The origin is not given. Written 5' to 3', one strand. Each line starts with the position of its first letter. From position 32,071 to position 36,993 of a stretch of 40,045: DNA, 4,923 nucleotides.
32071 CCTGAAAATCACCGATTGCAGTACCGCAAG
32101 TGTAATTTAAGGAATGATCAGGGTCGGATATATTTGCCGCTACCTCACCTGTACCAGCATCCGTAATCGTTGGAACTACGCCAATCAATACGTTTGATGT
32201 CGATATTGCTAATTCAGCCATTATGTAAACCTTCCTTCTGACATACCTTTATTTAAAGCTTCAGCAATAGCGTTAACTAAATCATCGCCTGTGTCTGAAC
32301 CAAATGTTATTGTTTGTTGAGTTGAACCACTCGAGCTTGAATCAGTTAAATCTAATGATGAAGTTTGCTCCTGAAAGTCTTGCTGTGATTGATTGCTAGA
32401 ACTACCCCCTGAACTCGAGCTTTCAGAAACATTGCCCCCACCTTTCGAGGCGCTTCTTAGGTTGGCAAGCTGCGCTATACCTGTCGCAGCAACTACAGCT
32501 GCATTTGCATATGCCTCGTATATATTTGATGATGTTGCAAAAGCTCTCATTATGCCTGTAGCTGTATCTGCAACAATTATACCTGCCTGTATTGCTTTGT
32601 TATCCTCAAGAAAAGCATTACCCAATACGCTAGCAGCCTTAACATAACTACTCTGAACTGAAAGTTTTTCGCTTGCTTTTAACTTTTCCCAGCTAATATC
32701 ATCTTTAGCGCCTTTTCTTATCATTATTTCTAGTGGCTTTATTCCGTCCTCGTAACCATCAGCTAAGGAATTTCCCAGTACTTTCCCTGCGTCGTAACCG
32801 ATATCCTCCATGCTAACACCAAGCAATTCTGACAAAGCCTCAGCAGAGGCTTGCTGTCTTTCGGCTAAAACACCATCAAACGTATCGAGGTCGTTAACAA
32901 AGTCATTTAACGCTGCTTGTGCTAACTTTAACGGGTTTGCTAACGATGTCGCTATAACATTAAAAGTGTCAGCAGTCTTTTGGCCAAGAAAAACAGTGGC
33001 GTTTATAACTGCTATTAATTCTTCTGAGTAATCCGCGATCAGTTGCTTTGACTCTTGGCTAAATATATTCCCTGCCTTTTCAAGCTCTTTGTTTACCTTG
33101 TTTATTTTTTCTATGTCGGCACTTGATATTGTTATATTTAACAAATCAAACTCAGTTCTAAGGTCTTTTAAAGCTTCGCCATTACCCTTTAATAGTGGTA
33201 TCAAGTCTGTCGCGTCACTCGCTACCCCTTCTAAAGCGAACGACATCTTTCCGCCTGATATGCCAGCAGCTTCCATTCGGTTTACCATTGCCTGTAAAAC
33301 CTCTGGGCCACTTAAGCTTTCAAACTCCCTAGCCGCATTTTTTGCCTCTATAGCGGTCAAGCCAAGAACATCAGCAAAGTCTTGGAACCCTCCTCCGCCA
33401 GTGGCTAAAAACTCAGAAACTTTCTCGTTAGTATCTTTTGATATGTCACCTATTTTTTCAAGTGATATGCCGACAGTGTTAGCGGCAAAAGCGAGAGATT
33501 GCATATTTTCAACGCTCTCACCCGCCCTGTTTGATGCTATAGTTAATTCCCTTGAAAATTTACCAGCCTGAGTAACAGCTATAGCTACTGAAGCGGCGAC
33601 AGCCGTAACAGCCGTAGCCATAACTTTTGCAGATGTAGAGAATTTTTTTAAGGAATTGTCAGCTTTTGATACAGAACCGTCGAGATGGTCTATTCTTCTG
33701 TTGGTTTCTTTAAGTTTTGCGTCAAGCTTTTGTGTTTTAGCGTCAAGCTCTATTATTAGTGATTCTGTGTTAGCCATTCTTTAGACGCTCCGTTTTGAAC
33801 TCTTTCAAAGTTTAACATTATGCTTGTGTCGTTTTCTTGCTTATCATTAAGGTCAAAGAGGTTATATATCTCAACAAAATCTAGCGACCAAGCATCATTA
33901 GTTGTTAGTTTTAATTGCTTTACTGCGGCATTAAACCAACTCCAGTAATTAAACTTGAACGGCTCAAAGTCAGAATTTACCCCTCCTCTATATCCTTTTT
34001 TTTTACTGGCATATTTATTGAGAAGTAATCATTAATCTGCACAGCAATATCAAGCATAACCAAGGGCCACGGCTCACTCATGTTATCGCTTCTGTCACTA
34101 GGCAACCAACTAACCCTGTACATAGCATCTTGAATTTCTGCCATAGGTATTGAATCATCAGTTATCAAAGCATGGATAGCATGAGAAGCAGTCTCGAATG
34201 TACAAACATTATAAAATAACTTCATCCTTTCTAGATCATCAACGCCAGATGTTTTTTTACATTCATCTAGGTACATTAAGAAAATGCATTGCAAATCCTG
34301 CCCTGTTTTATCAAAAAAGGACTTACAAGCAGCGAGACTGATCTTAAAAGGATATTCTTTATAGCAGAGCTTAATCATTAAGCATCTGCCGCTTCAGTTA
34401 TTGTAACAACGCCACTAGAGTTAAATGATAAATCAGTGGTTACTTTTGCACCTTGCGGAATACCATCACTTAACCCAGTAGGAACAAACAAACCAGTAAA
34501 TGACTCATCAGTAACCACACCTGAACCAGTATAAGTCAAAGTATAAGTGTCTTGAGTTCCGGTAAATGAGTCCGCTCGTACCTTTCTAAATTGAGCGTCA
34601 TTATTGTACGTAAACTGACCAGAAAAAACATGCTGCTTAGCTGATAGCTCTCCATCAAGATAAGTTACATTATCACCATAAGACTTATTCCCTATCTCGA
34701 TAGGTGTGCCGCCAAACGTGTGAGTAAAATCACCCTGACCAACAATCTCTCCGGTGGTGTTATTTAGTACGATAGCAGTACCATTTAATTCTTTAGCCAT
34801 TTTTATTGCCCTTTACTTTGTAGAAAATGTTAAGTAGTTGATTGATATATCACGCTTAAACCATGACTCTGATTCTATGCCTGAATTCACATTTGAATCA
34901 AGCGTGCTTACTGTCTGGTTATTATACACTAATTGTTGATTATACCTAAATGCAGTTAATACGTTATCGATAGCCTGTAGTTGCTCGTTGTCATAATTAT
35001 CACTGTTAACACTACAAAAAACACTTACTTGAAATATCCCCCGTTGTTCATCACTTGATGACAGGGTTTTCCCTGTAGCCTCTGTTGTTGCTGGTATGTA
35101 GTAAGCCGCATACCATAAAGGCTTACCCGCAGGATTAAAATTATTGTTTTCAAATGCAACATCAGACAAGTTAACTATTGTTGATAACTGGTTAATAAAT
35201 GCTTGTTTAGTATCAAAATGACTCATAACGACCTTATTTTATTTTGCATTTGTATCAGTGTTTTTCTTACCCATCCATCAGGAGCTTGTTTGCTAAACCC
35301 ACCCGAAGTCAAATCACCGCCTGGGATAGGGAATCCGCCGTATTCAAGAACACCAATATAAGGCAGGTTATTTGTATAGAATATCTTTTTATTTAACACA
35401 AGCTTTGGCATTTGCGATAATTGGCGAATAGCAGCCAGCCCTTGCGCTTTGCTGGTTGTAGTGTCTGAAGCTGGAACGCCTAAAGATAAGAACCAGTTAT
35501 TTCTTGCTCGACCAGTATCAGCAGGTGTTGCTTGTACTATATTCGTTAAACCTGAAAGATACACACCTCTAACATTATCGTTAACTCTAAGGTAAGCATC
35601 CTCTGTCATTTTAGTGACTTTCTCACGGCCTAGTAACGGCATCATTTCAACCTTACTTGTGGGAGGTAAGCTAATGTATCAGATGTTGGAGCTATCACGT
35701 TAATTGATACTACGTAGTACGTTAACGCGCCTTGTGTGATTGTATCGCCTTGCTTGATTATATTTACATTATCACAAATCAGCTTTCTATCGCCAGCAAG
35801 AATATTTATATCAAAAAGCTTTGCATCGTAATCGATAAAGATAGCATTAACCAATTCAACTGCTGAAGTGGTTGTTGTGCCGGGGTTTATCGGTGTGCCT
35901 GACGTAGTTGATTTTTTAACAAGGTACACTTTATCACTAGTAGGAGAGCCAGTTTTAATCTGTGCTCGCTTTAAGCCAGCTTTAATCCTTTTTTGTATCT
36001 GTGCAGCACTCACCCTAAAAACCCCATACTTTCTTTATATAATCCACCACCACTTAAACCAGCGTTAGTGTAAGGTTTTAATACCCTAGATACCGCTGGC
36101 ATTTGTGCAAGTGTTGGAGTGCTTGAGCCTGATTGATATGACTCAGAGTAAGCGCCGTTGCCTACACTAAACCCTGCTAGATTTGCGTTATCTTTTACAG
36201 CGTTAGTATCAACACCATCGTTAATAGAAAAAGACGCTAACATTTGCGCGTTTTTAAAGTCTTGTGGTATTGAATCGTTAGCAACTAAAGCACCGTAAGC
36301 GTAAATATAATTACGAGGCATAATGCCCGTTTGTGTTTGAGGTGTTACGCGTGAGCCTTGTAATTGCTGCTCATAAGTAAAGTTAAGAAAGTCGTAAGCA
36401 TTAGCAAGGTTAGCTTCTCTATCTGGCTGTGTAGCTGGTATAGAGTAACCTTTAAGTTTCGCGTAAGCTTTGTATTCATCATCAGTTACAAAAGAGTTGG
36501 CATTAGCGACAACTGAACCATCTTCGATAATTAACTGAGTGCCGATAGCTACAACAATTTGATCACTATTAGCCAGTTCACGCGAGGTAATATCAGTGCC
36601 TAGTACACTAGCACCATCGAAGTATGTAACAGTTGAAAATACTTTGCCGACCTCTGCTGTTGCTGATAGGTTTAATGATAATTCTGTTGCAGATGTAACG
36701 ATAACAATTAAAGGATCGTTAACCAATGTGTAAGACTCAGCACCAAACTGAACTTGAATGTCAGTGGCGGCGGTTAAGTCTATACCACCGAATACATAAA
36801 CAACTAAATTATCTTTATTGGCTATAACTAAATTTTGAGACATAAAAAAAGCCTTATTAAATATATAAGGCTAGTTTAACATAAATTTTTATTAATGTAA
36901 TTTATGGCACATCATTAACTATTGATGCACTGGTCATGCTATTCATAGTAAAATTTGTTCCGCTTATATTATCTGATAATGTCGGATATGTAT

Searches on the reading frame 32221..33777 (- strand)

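Call 31: search_protein_families(library=phrogs, proteins=[window:32221-33777:-], max_evalue=0.001)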
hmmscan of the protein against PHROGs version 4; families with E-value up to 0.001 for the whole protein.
window:32221-33777:- (518 aa): 12 families
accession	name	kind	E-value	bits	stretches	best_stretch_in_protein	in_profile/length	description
phrog_2854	-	tail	4.1e-43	149.2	1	4-475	6-430/855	tail length tape measure protein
phrog_13674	-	tail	1.7e-39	137.1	1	10-317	25-330/764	tail length tape measure protein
phrog_9483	-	tail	8.3e-34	118.1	2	1-272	1-257/657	tail length tape measure protein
phrog_24709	-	tail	2.5e-23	83.4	1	22-233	16-236/1069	tail length tape measure protein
phrog_1506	-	tail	6.4e-16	58.6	1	1-233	1-226/1269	tail length tape measure protein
phrog_8462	-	tail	1.1e-10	41.9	1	30-264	30-257/672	tail length tape measure protein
phrog_13338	-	unknown function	2e-10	40.6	1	14-267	5-250/903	-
phrog_12506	-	tail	1.4e-07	32.3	1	37-155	23-140/218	tail length tape measure protein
phrog_1538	-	tail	7.3e-07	29.3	1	1-341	1-300/811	tail length tape measure protein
phrog_8125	-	tail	3e-06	27.5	1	11-234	30-247/578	tail length tape measure protein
phrog_3824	-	unknown function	3.4e-06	27.2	1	3-152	5-160/750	-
phrog_2276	-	tail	1.2e-05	25.2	1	12-133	34-162/673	tail length tape measure protein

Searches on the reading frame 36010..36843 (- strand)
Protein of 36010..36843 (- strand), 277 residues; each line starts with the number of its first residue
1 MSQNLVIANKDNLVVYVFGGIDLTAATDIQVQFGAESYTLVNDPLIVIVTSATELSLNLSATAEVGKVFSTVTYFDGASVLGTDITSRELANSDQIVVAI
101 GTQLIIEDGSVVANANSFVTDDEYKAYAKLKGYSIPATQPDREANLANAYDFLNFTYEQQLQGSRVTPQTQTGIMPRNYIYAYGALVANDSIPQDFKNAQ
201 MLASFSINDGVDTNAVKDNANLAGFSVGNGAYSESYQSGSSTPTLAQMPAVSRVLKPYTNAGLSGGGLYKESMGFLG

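Call 31: search_protein_families(library=phrogs, proteins=[window:36010-36843:-], max_evalue=0.001)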
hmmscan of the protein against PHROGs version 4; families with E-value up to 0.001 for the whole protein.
window:36010-36843:- (277 aa): 1 family
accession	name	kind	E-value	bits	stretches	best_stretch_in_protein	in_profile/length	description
phrog_477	-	connector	2e-28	100.6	1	103-265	8-171/220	head-tail adaptor Ad1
